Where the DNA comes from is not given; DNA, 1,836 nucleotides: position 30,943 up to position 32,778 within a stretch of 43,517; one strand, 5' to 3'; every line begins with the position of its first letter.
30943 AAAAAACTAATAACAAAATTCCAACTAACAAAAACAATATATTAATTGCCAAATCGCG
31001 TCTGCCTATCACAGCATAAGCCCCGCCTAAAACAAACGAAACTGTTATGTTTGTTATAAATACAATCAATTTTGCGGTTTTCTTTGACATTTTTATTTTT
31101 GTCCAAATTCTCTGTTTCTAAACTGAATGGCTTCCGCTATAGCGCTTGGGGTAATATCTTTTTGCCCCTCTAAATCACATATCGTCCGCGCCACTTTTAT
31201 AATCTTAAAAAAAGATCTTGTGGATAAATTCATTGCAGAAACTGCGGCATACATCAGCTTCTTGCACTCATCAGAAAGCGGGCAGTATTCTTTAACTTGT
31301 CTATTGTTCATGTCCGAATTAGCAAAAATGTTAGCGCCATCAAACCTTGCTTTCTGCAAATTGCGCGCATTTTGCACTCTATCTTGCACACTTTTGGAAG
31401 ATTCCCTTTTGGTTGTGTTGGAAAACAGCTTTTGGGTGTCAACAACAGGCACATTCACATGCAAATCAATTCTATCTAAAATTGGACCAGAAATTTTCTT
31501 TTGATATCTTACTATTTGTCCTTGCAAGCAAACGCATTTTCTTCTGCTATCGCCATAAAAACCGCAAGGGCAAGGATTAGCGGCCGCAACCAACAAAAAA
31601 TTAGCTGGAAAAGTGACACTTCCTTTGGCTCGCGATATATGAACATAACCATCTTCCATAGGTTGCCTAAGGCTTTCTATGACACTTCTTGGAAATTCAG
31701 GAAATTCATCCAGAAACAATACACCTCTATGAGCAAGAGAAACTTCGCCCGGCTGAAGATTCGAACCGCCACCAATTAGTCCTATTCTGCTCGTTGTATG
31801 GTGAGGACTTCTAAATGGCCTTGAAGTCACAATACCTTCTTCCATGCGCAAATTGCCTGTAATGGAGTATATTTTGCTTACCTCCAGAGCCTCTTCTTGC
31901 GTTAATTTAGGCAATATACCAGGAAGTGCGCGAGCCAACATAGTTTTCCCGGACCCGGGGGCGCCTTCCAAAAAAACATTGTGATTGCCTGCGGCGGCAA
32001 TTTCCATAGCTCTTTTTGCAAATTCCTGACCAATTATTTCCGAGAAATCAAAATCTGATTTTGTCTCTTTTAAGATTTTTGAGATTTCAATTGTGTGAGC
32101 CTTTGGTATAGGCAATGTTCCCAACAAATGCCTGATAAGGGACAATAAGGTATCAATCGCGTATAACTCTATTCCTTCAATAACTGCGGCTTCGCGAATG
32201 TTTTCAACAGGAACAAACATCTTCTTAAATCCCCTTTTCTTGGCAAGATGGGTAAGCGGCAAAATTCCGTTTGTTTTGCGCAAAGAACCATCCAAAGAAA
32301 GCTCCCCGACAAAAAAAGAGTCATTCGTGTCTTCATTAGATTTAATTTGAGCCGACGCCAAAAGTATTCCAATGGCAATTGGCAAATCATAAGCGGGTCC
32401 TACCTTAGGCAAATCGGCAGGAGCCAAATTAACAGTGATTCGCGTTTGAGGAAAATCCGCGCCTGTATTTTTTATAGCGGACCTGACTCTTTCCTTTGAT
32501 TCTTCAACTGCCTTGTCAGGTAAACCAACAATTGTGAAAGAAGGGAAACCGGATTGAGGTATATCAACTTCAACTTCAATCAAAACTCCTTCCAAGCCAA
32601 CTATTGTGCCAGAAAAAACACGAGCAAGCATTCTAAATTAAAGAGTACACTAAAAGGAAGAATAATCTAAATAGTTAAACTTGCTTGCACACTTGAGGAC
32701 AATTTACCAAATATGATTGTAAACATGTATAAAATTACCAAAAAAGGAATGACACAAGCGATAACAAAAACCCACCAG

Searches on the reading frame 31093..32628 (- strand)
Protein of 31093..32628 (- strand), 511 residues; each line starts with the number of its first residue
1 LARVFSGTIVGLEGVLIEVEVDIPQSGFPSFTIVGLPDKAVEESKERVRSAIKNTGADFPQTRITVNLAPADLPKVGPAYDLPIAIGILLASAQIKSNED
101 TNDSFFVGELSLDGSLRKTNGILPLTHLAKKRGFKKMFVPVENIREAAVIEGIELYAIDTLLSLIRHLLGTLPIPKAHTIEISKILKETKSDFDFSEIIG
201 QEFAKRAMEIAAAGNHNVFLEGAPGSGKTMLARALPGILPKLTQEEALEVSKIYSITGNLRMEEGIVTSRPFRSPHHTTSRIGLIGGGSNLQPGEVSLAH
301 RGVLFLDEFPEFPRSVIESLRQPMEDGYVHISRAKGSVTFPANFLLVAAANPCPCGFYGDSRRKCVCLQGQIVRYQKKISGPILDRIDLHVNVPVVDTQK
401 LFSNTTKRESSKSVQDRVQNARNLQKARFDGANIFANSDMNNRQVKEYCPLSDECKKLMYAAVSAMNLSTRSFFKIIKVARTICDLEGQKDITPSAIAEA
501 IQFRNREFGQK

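Call 74: search_protein_families(library=pfam, proteins=[window:31093-32628:-], max_evalue=0.00001)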
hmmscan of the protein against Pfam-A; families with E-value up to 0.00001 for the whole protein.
window:31093-32628:- (511 aa): 6 families
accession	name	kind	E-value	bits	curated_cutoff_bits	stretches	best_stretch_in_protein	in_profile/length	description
PF01078.27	Mg_chelatase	-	1.4e-93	312.4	20.3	1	194-400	1-206/207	Magnesium chelatase, subunit ChlI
PF13541.12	ChlI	-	8.9e-47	158.4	27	1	19-143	1-121/121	Subunit ChlI of Mg-chelatase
PF13335.12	Mg_chelatase_C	-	9.1e-29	100.3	26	1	409-504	2-94/94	Magnesium chelatase, subunit ChlI C-terminal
PF07728.20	AAA_5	-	1.3e-09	38.7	22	1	217-354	1-125/139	AAA domain (dynein-related subfamily)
PF00493.29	MCM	-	2.5e-08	33.8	23.3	1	290-391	111-202/224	MCM P-loop domain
PF00158.32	Sigma54_activat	-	3.7e-06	27.2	20.2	0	206-351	13-142/168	Sigma-54 interaction domain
